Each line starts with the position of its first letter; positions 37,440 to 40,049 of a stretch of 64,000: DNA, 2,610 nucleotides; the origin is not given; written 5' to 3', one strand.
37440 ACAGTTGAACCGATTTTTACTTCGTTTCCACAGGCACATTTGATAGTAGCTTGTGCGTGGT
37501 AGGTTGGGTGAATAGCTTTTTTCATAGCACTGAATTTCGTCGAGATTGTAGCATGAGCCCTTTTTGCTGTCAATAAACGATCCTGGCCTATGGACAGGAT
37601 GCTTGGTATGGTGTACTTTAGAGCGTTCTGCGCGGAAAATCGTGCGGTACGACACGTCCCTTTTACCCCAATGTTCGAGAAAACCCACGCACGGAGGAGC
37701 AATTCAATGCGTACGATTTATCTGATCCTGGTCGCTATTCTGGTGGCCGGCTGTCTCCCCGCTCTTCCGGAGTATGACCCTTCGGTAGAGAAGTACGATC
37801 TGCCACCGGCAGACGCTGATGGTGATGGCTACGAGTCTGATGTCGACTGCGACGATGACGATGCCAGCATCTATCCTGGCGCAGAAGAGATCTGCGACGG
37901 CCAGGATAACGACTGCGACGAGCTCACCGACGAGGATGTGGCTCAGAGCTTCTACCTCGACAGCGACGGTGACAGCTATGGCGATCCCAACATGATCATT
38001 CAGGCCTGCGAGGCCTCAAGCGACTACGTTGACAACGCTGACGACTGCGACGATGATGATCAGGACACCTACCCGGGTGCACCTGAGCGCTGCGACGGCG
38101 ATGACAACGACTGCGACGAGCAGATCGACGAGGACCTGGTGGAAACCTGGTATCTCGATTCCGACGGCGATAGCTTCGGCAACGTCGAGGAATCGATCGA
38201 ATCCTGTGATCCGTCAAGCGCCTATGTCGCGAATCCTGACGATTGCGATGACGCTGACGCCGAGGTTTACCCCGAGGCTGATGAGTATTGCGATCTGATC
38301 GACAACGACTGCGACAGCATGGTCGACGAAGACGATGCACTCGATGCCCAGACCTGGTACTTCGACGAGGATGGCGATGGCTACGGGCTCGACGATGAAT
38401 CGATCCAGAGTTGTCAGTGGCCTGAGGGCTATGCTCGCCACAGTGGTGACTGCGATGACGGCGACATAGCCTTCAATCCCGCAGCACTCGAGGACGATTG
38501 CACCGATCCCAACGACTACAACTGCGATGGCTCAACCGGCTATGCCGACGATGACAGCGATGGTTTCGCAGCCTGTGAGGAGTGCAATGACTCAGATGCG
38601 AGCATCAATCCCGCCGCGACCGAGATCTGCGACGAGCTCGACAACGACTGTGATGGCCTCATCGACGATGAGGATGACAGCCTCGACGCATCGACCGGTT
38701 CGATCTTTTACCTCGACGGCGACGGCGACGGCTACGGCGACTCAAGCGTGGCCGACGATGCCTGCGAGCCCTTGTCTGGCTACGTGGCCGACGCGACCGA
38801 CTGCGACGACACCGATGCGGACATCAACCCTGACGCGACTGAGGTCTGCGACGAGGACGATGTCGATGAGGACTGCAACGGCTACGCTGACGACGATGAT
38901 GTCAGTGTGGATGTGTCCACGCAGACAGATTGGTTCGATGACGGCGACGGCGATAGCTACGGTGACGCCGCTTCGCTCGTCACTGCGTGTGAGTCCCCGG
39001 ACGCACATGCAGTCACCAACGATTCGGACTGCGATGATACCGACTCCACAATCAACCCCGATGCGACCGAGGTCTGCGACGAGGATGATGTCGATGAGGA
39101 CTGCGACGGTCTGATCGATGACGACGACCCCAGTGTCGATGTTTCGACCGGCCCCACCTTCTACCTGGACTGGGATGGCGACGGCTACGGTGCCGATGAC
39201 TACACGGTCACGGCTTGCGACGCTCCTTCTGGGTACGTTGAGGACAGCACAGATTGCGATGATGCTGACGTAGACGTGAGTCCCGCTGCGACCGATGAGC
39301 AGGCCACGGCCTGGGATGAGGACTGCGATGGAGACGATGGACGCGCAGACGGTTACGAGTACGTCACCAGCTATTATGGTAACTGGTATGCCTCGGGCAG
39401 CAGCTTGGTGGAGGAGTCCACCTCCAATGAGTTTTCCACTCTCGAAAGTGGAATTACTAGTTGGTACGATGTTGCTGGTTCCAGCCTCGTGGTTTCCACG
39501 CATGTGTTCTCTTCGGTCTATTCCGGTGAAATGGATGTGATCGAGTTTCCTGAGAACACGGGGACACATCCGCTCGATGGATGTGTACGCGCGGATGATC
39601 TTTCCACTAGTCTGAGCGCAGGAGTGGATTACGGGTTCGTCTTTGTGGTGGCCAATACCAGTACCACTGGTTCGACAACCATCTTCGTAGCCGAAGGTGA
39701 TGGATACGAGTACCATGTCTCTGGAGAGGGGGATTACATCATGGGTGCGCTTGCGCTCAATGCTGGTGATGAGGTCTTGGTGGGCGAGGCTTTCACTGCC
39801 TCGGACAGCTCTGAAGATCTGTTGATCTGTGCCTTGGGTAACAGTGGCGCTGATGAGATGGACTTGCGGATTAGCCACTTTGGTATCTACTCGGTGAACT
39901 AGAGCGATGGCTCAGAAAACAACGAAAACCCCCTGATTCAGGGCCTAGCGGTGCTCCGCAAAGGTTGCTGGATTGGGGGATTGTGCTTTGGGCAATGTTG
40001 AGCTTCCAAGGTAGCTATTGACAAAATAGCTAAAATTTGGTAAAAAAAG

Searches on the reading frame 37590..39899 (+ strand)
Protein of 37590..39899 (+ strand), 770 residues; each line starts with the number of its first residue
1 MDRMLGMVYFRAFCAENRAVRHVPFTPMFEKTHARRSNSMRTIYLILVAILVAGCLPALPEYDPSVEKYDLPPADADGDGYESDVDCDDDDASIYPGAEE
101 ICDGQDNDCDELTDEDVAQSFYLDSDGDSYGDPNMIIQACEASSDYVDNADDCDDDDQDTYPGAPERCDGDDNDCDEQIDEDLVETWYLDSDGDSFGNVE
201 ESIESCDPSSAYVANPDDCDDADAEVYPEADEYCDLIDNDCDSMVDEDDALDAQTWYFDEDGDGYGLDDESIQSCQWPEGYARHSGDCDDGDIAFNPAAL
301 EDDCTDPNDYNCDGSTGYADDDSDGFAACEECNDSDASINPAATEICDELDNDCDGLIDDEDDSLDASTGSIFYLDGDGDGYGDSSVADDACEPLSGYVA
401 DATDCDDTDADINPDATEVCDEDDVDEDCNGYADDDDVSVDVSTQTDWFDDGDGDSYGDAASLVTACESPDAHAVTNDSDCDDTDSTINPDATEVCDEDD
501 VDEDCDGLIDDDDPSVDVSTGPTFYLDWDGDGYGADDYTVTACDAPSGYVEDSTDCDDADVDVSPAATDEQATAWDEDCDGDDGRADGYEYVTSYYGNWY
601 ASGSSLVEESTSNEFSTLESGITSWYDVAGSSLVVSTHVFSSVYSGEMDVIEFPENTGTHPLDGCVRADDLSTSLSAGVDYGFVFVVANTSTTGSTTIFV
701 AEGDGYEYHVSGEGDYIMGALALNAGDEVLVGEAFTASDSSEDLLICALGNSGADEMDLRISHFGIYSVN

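Call 62: search_protein_families(library=pfam, proteins=[window:37590-39899:+], max_evalue=0.001)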
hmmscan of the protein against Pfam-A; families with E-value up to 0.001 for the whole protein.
window:37590-39899:+ (770 aa): 1 family
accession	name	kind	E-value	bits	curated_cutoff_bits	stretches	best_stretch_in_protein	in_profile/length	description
PF11617.13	Cu-binding_MopE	-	6.4e-52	173.9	27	6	332-360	2-30/30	Putative metal-binding motif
